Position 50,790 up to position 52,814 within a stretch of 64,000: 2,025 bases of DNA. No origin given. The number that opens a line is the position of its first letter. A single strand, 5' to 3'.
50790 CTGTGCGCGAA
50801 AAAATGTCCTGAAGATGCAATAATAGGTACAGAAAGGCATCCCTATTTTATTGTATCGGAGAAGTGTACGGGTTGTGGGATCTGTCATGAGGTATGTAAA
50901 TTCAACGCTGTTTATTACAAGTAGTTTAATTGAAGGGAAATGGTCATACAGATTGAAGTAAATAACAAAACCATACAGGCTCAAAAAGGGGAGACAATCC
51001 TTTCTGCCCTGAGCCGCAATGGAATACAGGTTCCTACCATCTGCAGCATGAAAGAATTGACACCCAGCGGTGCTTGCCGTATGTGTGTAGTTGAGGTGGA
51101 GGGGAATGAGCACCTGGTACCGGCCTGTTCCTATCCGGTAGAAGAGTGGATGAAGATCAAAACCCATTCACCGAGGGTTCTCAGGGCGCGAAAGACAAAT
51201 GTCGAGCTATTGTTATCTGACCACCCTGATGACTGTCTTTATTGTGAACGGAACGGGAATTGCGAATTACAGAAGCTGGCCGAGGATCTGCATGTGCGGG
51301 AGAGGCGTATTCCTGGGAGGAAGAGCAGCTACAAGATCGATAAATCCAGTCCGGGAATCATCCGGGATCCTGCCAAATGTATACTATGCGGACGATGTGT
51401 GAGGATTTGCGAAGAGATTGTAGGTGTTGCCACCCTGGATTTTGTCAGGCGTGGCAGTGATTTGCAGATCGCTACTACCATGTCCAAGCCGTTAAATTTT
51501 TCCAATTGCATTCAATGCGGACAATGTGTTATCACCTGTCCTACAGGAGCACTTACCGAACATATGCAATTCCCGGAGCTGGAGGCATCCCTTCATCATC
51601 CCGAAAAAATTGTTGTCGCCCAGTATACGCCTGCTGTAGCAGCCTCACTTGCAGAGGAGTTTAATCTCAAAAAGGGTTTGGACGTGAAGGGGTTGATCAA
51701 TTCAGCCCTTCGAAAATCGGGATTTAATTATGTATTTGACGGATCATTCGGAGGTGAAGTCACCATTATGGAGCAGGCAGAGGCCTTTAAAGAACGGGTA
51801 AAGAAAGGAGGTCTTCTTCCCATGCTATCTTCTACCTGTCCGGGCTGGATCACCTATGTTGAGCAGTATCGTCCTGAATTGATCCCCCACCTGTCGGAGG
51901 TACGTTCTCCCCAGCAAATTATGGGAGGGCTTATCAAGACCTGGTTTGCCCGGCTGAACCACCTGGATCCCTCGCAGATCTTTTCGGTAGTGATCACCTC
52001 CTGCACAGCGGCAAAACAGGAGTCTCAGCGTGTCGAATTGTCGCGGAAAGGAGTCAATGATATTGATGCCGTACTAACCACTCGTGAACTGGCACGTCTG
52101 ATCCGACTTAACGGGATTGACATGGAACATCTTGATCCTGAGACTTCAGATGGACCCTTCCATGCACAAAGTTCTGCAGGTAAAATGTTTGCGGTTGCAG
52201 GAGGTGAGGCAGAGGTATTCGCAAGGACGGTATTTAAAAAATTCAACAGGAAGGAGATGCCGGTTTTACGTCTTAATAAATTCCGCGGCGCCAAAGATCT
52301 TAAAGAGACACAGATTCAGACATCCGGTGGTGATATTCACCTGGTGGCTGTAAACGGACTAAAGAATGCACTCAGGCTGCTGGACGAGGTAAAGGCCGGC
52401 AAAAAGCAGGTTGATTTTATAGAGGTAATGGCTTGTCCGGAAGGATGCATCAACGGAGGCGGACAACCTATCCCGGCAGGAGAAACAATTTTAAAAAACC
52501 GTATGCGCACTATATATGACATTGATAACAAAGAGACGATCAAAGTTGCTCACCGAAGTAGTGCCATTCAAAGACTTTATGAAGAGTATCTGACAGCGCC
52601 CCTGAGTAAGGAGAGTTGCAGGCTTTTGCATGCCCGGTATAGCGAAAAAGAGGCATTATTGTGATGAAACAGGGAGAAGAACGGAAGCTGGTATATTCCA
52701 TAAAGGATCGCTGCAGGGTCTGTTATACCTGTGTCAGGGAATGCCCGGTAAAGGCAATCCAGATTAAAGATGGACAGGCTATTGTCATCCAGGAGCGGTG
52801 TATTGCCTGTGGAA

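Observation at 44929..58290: Hydrogenase island: HydCBA operon bracketed by two sensory H-domain paralogues, a PP2C phosphatase, a three-protein phosphorelay, Rex and a TM1266-like regulator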

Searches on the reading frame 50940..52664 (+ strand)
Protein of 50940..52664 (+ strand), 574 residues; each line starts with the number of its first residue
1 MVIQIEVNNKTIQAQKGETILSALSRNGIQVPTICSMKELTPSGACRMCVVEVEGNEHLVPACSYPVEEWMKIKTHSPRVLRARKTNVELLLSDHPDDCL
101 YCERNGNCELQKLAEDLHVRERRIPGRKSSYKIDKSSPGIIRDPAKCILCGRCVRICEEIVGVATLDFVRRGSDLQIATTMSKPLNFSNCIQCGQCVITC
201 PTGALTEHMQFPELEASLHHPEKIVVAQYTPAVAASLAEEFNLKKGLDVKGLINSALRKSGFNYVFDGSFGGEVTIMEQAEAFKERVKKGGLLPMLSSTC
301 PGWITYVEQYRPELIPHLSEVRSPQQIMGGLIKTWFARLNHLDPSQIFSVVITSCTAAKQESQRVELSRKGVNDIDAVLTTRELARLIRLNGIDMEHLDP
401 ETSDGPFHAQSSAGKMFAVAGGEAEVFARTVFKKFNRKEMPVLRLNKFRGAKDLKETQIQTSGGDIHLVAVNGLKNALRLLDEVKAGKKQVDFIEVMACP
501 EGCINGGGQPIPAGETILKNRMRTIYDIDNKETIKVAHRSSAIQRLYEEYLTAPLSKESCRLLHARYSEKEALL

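Call 3: search_protein_families(library=pfam, proteins=[window:50940-52664:+])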
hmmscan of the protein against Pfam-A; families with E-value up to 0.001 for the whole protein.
window:50940-52664:+ (574 aa): 15 families
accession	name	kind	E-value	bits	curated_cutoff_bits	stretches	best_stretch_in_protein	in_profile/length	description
PF02906.19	Fe_hyd_lg_C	-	2.9e-79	266.6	22.1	1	223-507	1-245/245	Iron only hydrogenase large subunit, C-terminal domain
PF13510.11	Fer2_4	-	4.3e-20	72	22.8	1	3-77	4-81/82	2Fe-2S iron-sulfur cluster binding domain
PF10588.14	NADH-G_4Fe-4S_3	-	2.3e-18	65.9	27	1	84-123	1-40/40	NADH-ubiquinone oxidoreductase-G iron-sulfur binding region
PF02256.22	Fe_hyd_SSU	-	2.3e-12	47.2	24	1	517-569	3-55/56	Iron hydrogenase small subunit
PF22117.2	Fer4_Nqo3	-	6e-09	36.4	27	1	140-206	4-67/67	NADH-quinone oxidoreductase subunit 3, ferredoxin-like domain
PF12838.12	Fer4_7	-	1.1e-08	35.8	27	1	146-204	1-52/52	4Fe-4S dicluster domain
PF00037.32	Fer4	-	2.9e-08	33.6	21.1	1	186-206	4-24/24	4Fe-4S binding domain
PF00111.32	Fer2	-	5.4e-08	33.1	21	1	8-55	6-49/77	2Fe-2S iron-sulfur cluster binding domain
PF13484.11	Fer4_16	-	2.4e-07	31.9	30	1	189-211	1-21/66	4Fe-4S double cluster binding domain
PF13237.11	Fer4_10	-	3e-07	30.7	25.5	1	140-201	2-53/53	4Fe-4S dicluster domain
PF12837.12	Fer4_6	-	5.3e-07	29.7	25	2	188-205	7-24/24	4Fe-4S binding domain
PF13187.11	Fer4_9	-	7.2e-06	26.4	27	1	146-204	1-51/52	4Fe-4S dicluster domain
PF12797.12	Fer4_2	-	0.00023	21.4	24.5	0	186-202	6-22/22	4Fe-4S binding domain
PF12800.12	Fer4_4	-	0.0004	21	24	1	188-203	2-17/17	4Fe-4S binding domain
PF13183.11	Fer4_8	-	0.00084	20.3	27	1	146-203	4-67/68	4Fe-4S dicluster domain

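Call 7: search_solved_structures(query=window:50940-52664:+, show_alignments=3)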
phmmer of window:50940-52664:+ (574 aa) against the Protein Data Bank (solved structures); distinct sequences matched with E-value up to 0.001: 99 (the best 60 are shown).
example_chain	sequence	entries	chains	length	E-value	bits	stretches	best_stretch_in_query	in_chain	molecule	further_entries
8a6t_A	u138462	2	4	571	3.8e-146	491.4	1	3-570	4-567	Electron bifurcating hydrogenase subunit HydA1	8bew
7q4v_A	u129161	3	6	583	1.4e-141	476.3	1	4-573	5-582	Iron hydrogenase HydA1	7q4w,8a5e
7p5h_A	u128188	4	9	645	2.4e-113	383.1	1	16-567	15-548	Fe-hydrogenase, subunit alpha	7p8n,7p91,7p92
6gm1_A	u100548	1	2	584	1.1e-111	377.7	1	7-569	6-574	Iron hydrogenase 1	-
9rj9_A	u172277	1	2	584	1.1e-111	377.7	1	7-569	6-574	Iron hydrogenase 1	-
6gm0_A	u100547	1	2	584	2e-111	376.8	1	7-569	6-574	Iron hydrogenase 1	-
6gly_A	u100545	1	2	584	3.7e-111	375.9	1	7-569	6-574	Iron hydrogenase 1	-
6glz_A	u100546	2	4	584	5.1e-111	375.5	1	7-569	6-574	Iron hydrogenase 1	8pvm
4xdd_A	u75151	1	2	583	5.3e-111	375.4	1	7-569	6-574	Iron hydrogenase 1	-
6gm8_A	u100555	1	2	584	5.3e-111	375.4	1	7-569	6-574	Iron hydrogenase 1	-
4xdc_A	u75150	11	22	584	5.3e-111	375.4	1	7-569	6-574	Iron hydrogenase 1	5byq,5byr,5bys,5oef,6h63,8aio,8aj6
6gm2_A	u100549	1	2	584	7.2e-111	375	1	7-569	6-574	Iron hydrogenase 1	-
8cjy_A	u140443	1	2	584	7.3e-111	375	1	7-569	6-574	Iron hydrogenase 1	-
6yf4_A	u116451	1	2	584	9.9e-111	374.5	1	7-569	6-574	Iron hydrogenase 1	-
9rjo_A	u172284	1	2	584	1e-110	374.5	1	7-569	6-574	Iron hydrogenase 1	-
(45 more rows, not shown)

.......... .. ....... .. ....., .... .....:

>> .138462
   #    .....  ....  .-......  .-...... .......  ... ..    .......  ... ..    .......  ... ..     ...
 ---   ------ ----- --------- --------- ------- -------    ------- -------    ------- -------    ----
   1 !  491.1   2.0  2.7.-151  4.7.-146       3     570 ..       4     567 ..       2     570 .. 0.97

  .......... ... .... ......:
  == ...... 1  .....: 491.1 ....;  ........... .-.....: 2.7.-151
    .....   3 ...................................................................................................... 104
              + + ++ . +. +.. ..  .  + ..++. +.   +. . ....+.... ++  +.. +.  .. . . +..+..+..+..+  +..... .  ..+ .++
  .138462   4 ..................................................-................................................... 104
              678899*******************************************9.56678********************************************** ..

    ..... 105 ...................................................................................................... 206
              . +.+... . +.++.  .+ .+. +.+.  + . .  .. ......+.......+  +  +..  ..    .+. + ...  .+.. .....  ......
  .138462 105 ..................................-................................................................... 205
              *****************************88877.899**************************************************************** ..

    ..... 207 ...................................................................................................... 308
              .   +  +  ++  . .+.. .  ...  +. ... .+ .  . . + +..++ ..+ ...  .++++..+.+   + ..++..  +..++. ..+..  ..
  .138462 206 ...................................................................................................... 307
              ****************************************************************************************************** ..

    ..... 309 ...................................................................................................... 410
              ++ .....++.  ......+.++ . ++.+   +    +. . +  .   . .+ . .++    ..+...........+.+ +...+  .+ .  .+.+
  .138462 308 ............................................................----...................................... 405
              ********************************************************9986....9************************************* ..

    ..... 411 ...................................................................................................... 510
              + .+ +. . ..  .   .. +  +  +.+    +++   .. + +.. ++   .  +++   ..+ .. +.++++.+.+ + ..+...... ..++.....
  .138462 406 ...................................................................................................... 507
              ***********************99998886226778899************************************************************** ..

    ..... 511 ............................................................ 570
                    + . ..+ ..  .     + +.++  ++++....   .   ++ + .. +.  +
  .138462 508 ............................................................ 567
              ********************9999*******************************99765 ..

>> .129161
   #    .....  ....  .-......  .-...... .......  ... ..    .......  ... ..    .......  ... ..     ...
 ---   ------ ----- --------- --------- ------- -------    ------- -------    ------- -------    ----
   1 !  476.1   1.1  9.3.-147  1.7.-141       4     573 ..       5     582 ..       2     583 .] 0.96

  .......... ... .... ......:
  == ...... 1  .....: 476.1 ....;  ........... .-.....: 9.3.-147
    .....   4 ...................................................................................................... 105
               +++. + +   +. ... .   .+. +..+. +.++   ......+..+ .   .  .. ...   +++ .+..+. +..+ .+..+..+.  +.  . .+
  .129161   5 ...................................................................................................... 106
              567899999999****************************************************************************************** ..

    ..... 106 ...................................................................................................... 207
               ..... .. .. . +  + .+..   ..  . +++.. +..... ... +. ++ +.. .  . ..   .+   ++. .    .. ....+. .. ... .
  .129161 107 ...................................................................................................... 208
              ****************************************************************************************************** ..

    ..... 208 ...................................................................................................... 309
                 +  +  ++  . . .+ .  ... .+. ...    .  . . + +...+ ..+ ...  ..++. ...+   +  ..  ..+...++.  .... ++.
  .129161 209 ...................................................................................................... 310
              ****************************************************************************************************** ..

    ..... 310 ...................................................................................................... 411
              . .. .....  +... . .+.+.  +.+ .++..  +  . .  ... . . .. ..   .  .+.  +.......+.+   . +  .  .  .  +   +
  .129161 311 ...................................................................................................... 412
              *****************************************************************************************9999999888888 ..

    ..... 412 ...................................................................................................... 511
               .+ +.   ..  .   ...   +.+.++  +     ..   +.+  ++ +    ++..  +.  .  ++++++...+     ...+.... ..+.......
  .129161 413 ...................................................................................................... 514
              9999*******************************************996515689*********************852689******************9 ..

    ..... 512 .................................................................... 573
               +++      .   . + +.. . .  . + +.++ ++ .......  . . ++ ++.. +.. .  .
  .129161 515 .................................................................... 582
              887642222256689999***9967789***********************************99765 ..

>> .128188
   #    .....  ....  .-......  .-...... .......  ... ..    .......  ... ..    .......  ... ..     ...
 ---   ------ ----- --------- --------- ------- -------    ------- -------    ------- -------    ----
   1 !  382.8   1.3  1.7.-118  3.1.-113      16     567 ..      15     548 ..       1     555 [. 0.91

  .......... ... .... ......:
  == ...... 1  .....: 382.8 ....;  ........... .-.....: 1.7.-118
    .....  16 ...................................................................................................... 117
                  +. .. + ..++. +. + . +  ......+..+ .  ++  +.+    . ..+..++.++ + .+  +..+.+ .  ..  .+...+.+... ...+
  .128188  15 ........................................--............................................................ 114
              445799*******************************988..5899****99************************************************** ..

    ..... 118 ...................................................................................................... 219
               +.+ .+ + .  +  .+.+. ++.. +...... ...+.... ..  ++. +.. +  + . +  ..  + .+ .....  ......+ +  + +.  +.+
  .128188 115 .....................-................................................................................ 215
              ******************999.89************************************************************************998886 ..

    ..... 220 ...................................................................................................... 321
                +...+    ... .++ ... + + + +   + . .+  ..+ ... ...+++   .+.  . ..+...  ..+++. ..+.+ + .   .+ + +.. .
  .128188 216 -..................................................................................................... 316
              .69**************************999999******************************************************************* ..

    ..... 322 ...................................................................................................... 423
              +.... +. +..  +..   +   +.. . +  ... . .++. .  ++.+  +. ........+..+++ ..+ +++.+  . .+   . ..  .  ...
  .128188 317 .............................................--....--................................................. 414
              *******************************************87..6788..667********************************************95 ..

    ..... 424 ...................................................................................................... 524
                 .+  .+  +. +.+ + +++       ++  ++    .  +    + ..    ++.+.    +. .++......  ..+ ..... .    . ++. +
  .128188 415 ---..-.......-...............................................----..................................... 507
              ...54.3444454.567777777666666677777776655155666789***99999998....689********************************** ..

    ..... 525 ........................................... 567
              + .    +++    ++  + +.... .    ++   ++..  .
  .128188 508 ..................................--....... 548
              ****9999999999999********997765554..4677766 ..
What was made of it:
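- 50940..52664 (+): hydA: M3-type H-cluster subunit of a HydABC-type complex. The four H-cluster Cys, Met497, Ser319 and Lys359 are kept. Changes are E279Q, E282A, C299T, M353T, P354S, K358A and V423E. Best PDB hits are T. kivui and A. woodii HydA1 (E 4e-146 and 1e-141; call 7).
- Closest known: Electron-bifurcating/confurcating HydABC. Same: HydA is 574 aa with the M3 domain set and aligns end to end with T. kivui HydA1 (E 4e-146; call 7).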

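Call 21: search_protein_families(library=ncbifam, proteins=[window:50940-52664:+], max_evalue=0.01)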
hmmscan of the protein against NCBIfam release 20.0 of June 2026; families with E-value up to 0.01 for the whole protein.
window:50940-52664:+ (574 aa): 44 families (the best 25 are shown)
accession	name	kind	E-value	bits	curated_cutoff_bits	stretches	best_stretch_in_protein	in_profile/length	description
NF040763.1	FeFe_hydrog_A6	exception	2.6e-202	673.2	765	1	3-570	1-571/571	NADH-dependent [FeFe] hydrogenase, group A6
NF040762.1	Hydr_FeFe_Clost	exception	2.9e-146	488.4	900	1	4-567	2-571/572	ferredoxin hydrogenase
TIGR02512.1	FeFe_hydrog_A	subfamily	1.3e-117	392.8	405.95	1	140-511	2-374/375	[FeFe] hydrogenase, group A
NF005745.0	PRK07569.1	equivalog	7.1e-61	205.6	333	1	2-208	3-210/238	bidirectional hydrogenase complex protein HoxU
TIGR04105.1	FeFe_hydrog_B1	subfamily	1.3e-48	165.9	450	2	143-460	140-432/462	monomeric [FeFe] hydrogenase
TIGR01973.1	NuoG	equivalog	1.7e-48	165.9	470.05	1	5-208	1-201/606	NADH-quinone oxidoreductase subunit NuoG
NF006305.0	PRK08493.1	equivalog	7.8e-40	136.7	591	1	3-207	2-223/819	NADH-quinone oxidoreductase subunit G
NF005895.0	PRK07860.1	equivalog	1e-36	126.3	802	1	3-207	18-222/811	NADH-quinone oxidoreductase subunit G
NF009454.0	PRK12814.1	equivalog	1.1e-26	93.4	916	1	3-100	4-101/657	putative NADPH-dependent glutamate synthase small subunit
NF004546.0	PRK05888.3-3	equivalog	2.3e-07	30.4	260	1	140-209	59-127/196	NADH-quinone oxidoreductase subunit NuoI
TIGR00403.1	ndhI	equivalog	9.6e-07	28.6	302.35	1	145-207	62-121/183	NAD(P)H-quinone oxidoreductase subunit I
TIGR01971.1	NuoI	subfamily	7.3e-06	25.6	113.05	1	145-211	42-104/121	NADH-quinone oxidoreductase, chain I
NF004540.0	PRK05888.2-1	equivalog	7.4e-06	25.6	215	1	143-211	42-109/139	NADH-quinone oxidoreductase subunit NuoI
NF006221.0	PRK08348.1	subfamily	9.3e-06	25.4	124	1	140-212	39-99/136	NADH-plastoquinone oxidoreductase subunit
NF045766.1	PhenlGlyoxDHPadI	equivalog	6.9e-05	21.8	700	1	140-209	7-76/443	NADH-dependent phenylglyoxylate dehydrogenase subunit beta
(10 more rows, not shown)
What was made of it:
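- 50940..52664 (+): The NCBIfam group A6 score of 673 is below the cutoff of 765 (call 21).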

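Call 51: find_homologous_proteins(query=window:50940-52664:+, max_evalue=1e-50)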
Query window:50940-52664:+ (574 aa): 7982 proteins with E <= 1e-50 among 8000 candidates; the best 120 are listed.
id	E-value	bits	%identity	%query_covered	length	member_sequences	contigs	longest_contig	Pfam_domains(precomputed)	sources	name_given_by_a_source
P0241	0.0e+0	1275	97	100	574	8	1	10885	PF10588.15,PF00111.33,PF02256.23,PF12837.13,PF13484.12,PF12838.13,PF22117.3,PF13510.12,PF02906.20,PF00037.33,PF13237.12,PF13187.12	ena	-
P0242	0.0e+0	1201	91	100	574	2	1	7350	PF10588.15,PF00111.33,PF02256.23,PF12837.13,PF13484.12,PF12838.13,PF22117.3,PF13510.12,PF02906.20,PF00037.33,PF13237.12,PF13187.12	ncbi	-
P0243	3.2e-259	880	65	100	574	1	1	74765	PF14697.12,PF10588.15,PF00111.33,PF02256.23,PF12837.13,PF13484.12,PF12838.13,PF22117.3,PF13510.12,PF02906.20,PF12797.13,PF00037.33,PF13237.12,PF13187.12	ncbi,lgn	ncbi:MAG: [Fe-Fe] hydrogenase large subunit C-terminal domain-containing protein [Bacteroidota bacte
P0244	9.3e-252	855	64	100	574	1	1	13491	PF14697.12,PF10588.15,PF00111.33,PF02256.23,PF12837.13,PF13484.12,PF12838.13,PF22117.3,PF13510.12,PF02906.20,PF12797.13,PF00037.33,PF13237.12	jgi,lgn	-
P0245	1.6e-247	841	62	100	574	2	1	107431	PF13510.12,PF10588.15,PF02906.20,PF00111.33,PF02256.23,PF12837.13,PF00037.33,PF12838.13,PF22117.3,PF13237.12,PF13187.12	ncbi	-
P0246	1.1e-245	835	61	100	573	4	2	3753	PF10588.15,PF00111.33,PF02256.23,PF12837.13,PF13484.12,PF12838.13,PF22117.3,PF13510.12,PF02906.20,PF12797.13,PF00037.33,PF13237.12,PF13187.12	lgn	-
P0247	1.1e-244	832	61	100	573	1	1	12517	PF10588.15,PF00111.33,PF02256.23,PF12837.13,PF13484.12,PF12838.13,PF22117.3,PF13510.12,PF02906.20,PF00037.33,PF13237.12,PF13187.12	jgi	jgi:iron-only hydrogenase group A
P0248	3.7e-244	830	62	100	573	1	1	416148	PF13510.12,PF10588.15,PF02906.20,PF00111.33,PF02256.23,PF12837.13,PF00037.33,PF12838.13,PF22117.3,PF13237.12,PF13187.12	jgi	jgi:NADH-quinone oxidoreductase subunit G/NADP-reducing hydrogenase subunit HndD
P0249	1.9e-242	824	61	100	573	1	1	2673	PF10588.15,PF00111.33,PF02256.23,PF12837.13,PF12838.13,PF22117.3,PF13510.12,PF02906.20,PF12797.13,PF00037.33,PF13237.12,PF13187.12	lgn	-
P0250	2.8e-242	824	61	100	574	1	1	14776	PF10588.15,PF00111.33,PF02256.23,PF12837.13,PF13746.12,PF13484.12,PF12838.13,PF22117.3,PF13510.12,PF02906.20,PF12797.13,PF00037.33,PF13237.12,PF13187.12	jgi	jgi:iron-only hydrogenase group A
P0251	3.4e-242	823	63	100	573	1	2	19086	PF10588.15,PF00111.33,PF02256.23,PF12837.13,PF12838.13,PF22117.3,PF13510.12,PF02906.20,PF12797.13,PF00037.33,PF13237.12,PF13187.12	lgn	-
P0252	7.5e-242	822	61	100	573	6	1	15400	PF10588.15,PF00111.33,PF02256.23,PF12837.13,PF13484.12,PF12838.13,PF22117.3,PF13510.12,PF02906.20,PF00037.33,PF13237.12,PF13183.12,PF13187.12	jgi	jgi:iron-only hydrogenase group A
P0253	1.7e-241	821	61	100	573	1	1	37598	PF14697.12,PF10588.15,PF00111.33,PF02256.23,PF12837.13,PF13484.12,PF12838.13,PF22117.3,PF13510.12,PF02906.20,PF12797.13,PF00037.33,PF13237.12,PF13187.12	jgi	jgi:iron-only hydrogenase group A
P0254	4.5e-241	820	60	100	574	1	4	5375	PF13510.12,PF10588.15,PF02906.20,PF02256.23,PF00037.33,PF13746.12,PF12838.13,PF22117.3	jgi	jgi:iron-only hydrogenase group A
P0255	3.4e-240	817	61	100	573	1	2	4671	PF13510.12,PF10588.15,PF02906.20,PF00111.33,PF02256.23,PF12837.13,PF00037.33,PF12838.13,PF22117.3,PF13237.12,PF13187.12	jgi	-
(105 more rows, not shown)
